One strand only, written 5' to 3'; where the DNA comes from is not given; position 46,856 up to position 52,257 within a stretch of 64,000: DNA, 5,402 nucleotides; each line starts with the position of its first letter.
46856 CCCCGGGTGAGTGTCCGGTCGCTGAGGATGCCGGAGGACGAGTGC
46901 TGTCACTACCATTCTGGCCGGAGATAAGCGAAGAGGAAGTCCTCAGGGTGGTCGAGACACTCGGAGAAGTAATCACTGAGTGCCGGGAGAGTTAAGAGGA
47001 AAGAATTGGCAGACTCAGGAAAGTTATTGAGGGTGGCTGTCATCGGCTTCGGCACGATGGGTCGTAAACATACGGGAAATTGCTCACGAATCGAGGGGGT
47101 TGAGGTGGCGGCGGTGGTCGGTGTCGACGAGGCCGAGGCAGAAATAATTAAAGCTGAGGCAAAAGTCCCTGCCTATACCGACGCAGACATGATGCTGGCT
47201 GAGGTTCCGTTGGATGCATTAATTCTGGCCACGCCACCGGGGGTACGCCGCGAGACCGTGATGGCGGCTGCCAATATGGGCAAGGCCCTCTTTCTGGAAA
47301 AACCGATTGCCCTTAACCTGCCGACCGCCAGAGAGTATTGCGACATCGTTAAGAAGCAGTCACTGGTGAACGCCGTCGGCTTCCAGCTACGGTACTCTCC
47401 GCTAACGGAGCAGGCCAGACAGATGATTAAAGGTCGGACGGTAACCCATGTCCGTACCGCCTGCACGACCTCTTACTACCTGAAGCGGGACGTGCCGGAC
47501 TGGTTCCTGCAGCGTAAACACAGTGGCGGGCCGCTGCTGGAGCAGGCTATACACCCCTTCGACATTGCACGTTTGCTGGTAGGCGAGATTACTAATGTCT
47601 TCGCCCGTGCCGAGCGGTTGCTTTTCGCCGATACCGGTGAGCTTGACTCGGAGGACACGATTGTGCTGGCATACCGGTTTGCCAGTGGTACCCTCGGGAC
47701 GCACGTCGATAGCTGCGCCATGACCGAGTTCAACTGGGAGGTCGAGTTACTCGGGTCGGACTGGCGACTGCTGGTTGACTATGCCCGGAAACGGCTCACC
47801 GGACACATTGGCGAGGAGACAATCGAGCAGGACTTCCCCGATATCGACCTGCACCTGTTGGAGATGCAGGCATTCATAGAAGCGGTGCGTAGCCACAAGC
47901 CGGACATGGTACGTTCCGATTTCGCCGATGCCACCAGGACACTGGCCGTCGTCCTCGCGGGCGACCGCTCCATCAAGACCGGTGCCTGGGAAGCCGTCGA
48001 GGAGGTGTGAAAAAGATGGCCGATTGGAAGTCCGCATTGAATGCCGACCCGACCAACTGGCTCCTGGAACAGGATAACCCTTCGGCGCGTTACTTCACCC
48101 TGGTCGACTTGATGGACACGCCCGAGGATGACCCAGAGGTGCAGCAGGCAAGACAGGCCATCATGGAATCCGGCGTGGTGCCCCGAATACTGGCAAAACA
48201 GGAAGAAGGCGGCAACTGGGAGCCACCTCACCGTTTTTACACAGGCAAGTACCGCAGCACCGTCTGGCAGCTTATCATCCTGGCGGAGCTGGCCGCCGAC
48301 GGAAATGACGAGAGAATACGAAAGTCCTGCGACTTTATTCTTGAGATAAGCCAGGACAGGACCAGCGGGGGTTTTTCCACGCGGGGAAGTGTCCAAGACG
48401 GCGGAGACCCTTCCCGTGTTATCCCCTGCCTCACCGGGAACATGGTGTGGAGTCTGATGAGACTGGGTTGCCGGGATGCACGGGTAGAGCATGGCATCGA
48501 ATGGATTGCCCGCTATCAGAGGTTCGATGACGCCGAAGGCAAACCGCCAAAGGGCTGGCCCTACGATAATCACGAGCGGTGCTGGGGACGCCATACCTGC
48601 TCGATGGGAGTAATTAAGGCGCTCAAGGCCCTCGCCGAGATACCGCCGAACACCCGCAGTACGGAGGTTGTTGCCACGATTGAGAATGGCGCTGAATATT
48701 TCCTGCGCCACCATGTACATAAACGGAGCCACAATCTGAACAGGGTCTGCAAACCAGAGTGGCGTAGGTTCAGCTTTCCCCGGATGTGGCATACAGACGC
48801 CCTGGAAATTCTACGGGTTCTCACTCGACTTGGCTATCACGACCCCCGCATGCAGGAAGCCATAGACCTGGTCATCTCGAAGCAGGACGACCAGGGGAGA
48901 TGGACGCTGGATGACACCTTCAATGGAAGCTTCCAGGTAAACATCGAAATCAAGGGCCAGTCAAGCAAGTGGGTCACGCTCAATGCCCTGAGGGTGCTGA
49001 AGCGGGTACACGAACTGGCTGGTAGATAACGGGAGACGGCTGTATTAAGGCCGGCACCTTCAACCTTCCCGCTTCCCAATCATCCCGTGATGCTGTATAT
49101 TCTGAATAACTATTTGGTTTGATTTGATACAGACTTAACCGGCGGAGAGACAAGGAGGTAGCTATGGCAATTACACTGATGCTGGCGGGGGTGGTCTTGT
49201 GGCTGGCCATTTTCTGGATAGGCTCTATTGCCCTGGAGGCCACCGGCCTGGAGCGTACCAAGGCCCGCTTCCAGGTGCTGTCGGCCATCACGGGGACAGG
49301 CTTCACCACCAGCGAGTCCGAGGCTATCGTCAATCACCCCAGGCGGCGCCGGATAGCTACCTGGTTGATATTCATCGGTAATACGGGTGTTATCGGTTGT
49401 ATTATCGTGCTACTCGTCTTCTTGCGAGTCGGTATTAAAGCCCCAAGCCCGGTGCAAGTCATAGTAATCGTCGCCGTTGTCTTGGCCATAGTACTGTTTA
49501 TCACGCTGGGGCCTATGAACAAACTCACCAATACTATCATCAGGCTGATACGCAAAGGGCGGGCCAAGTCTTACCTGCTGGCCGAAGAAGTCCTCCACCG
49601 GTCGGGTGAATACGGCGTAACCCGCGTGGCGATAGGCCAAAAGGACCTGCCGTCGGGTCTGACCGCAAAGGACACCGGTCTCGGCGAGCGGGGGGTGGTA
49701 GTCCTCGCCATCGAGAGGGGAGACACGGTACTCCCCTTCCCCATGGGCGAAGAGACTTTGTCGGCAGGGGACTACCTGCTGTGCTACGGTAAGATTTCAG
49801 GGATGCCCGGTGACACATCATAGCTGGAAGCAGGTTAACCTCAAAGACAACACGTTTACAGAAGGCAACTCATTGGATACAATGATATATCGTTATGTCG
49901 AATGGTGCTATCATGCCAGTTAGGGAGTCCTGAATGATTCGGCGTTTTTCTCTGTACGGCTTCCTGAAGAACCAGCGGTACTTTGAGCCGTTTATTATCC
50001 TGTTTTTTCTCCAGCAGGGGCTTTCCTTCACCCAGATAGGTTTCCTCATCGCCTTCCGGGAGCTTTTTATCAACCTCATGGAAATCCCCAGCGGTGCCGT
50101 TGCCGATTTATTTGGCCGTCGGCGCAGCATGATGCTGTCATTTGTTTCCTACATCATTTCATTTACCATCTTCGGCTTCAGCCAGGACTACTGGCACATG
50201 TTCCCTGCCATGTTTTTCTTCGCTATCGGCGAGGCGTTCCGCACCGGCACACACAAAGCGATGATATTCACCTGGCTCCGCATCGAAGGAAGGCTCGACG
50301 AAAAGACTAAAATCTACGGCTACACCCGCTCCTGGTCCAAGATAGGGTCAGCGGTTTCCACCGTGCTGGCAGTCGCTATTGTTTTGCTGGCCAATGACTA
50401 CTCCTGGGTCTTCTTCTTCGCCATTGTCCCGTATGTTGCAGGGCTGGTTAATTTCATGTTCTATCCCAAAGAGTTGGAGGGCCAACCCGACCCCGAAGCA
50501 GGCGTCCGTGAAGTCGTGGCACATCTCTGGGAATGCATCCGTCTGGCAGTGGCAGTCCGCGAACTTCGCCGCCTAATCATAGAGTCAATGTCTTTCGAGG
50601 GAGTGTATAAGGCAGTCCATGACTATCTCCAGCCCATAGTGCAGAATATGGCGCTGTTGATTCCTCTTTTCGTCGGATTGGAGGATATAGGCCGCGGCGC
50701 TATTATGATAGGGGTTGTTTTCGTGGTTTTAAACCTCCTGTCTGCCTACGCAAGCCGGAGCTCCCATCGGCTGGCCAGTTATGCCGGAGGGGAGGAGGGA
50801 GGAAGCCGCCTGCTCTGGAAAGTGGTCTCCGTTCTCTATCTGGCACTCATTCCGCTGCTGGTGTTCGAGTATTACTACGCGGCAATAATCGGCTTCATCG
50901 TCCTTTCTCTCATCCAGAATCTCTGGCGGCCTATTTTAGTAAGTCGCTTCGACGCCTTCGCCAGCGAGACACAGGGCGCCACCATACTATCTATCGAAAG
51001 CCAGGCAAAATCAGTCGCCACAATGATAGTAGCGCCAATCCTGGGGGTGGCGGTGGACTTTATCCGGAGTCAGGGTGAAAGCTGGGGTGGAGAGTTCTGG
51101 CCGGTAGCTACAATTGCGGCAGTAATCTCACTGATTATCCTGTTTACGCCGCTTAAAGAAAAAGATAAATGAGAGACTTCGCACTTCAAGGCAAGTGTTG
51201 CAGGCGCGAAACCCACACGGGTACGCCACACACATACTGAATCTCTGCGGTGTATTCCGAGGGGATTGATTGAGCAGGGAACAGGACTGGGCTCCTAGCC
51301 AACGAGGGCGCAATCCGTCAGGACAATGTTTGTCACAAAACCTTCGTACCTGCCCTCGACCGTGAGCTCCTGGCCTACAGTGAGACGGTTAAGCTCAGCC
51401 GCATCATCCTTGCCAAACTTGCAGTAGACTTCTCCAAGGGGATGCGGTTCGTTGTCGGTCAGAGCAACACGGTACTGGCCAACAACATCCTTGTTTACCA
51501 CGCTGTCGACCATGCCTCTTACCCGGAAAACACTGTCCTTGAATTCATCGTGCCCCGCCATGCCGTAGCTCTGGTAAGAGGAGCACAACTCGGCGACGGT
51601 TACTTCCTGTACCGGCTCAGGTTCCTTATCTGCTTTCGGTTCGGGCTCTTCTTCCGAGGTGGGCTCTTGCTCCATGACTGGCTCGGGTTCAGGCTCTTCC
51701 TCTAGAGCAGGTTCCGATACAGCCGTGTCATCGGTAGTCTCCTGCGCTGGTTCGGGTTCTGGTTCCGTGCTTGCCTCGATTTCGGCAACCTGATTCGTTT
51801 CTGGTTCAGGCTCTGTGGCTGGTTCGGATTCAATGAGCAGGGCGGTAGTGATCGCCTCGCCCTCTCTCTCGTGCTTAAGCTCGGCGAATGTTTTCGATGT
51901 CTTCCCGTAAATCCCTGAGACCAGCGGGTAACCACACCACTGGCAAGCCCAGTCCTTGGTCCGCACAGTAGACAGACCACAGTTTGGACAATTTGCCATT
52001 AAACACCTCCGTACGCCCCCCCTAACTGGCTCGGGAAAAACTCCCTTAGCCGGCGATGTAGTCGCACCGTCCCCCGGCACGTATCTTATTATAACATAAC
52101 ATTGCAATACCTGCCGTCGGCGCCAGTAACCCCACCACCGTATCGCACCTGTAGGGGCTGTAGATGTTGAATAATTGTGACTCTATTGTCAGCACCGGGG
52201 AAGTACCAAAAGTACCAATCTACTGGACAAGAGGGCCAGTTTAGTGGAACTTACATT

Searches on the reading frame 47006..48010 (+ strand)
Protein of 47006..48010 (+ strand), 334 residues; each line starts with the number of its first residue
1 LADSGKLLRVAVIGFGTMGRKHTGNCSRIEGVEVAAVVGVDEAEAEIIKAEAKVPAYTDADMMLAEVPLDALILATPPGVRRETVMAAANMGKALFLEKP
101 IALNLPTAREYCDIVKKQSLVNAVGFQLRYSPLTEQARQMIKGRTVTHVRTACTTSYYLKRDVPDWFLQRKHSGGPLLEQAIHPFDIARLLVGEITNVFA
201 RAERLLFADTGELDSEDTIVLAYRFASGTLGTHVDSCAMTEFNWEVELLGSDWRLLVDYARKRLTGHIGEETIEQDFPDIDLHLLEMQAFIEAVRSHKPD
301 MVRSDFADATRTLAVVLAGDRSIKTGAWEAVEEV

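Call 81: search_protein_families(library=pfam, proteins=[window:47006-48010:+], max_evalue=0.00001)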
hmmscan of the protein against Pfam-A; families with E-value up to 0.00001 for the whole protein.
window:47006-48010:+ (334 aa): 3 families
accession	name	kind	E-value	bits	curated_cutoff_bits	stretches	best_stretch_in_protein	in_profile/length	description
PF01408.29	GFO_IDH_MocA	-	6.8e-21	75.6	24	1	8-126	1-120/120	Oxidoreductase family, NAD-binding Rossmann fold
PF22725.1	GFO_IDH_MocA_C3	-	1.7e-15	57.5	27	1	135-251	2-119/124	GFO/IDH/MocA C-terminal domain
PF02894.22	GFO_IDH_MocA_C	-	2.2e-11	44.4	22.9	1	148-328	19-215/218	Oxidoreductase family, C-terminal alpha/beta domain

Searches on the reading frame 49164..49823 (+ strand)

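Call 81: search_protein_families(library=pfam, proteins=[window:49164-49823:+], max_evalue=0.00001)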
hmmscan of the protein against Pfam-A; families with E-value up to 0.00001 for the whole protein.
window:49164-49823:+ (219 aa): 1 family
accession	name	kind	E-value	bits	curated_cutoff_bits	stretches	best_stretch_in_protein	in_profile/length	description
PF02080.26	TrkA_C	-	3e-06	27.5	27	1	165-213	14-62/71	TrkA-C domain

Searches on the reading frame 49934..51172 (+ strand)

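Call 81: search_protein_families(library=pfam, proteins=[window:49934-51172:+], max_evalue=0.00001)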
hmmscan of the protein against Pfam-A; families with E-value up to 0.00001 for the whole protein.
window:49934-51172:+ (412 aa): 2 families
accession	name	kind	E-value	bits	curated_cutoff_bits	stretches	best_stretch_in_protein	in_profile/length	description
PF07690.21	MFS_1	-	7.9e-19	68.2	33.4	1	19-339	17-323/347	Major Facilitator Superfamily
PF12832.13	MFS_1_like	-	3.1e-09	36.8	25.2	1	17-174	18-173/373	MFS_1 like family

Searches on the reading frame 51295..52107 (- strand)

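Call 81: search_protein_families(library=pfam, proteins=[window:51295-52107:-], max_evalue=0.00001)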
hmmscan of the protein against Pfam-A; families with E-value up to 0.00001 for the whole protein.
window:51295-52107:- (270 aa): 1 family
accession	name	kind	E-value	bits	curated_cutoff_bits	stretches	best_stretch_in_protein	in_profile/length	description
PF12869.13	tRNA_anti-like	-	1e-08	35.3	23.5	1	154-266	34-145/146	tRNA_anti-like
